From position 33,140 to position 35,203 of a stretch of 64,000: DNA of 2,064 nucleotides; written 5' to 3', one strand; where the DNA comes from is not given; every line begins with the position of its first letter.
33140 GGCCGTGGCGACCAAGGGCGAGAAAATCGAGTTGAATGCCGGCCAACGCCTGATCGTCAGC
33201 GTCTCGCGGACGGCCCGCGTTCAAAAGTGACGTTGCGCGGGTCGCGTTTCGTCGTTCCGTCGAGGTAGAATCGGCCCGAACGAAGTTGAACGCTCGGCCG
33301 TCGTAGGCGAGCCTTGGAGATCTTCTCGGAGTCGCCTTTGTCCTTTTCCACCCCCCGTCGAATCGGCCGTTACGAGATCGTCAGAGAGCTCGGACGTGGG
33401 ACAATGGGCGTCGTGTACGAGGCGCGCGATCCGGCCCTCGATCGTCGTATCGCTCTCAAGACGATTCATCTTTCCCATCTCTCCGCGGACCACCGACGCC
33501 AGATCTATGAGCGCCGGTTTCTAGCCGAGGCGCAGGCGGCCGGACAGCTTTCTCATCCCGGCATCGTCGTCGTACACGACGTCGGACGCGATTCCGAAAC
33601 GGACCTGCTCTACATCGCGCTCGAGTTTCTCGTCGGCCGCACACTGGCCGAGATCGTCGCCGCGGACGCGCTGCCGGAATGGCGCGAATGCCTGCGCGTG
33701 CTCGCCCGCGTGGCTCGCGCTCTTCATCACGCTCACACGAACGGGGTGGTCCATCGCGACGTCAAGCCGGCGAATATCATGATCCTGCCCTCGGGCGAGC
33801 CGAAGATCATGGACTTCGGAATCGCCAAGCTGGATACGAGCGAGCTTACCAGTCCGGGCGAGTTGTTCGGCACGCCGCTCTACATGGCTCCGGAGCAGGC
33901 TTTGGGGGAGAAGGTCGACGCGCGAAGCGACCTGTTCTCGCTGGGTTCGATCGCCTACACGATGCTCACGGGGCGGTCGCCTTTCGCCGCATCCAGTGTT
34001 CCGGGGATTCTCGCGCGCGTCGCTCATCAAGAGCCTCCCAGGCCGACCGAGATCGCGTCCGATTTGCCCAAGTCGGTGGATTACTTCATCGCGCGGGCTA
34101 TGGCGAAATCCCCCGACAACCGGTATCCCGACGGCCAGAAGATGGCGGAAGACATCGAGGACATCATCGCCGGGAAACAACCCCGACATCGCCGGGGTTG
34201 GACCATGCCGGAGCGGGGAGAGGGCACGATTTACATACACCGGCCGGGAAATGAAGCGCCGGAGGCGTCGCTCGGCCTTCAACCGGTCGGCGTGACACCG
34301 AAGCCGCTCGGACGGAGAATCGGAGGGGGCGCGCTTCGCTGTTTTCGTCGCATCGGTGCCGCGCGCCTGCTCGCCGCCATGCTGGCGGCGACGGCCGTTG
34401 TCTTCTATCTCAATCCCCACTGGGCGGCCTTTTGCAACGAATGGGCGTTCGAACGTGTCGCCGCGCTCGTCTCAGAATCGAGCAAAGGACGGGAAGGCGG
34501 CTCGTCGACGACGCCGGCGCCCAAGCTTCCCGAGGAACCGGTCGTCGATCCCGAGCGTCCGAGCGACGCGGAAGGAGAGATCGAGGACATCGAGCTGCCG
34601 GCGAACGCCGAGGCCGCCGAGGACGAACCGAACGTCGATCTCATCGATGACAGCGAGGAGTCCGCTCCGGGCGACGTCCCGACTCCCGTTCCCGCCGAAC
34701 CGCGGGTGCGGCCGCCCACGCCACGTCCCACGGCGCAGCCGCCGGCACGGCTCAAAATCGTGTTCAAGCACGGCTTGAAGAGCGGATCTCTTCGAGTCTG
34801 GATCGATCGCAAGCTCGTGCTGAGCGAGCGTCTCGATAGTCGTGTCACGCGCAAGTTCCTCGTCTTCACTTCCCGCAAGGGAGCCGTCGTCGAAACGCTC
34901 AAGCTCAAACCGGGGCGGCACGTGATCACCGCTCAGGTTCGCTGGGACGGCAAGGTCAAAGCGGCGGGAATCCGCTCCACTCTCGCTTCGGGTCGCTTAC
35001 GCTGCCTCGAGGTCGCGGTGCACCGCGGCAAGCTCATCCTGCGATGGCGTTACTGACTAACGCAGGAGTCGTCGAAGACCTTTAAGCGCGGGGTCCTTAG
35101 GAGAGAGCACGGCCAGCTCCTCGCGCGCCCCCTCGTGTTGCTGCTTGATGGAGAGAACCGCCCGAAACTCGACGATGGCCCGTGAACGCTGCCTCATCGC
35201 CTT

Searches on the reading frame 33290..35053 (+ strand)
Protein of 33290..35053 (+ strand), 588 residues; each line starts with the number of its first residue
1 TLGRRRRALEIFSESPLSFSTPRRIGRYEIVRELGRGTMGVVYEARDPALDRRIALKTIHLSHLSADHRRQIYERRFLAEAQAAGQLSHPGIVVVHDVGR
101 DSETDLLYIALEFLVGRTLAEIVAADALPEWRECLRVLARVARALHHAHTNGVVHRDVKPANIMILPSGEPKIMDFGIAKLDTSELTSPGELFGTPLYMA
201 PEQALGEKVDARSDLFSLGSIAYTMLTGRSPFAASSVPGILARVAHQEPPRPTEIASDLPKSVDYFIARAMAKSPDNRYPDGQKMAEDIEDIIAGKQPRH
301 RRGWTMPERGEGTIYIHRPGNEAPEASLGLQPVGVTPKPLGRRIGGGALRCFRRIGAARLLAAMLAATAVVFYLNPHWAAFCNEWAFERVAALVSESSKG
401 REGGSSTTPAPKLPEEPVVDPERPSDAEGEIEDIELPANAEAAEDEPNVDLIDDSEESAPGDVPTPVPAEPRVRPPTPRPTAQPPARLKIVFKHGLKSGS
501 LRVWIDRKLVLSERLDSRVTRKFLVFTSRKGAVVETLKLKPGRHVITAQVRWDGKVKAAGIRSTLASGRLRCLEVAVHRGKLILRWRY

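Call 59: search_protein_families(library=pfam, proteins=[window:33290-35053:+], max_evalue=0.05)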
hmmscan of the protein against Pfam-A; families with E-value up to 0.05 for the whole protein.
window:33290-35053:+ (588 aa): 6 families
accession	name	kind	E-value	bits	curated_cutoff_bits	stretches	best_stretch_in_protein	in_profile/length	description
PF00069.31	Pkinase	-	5.1e-45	154.3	31.7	1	28-279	1-252/263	Protein kinase domain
PF07714.23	PK_Tyr_Ser-Thr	-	5.3e-24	85.3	23.1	1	30-278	3-248/258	Protein tyrosine and serine/threonine kinase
PF01636.29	APH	-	7.5e-05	23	23.2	1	133-181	149-199/239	Phosphotransferase enzyme family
PF06293.20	Kdo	-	0.0031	17.4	21.3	1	29-169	9-155/207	Lipopolysaccharide kinase (Kdo/WaaP) family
PF17667.7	Pkinase_fungal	-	0.0092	15.2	24.1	1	132-217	286-378/387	Fungal protein kinase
PF03109.22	ABC1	-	0.029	13.9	22.9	1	143-180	178-215/244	ABC1 atypical kinase-like domain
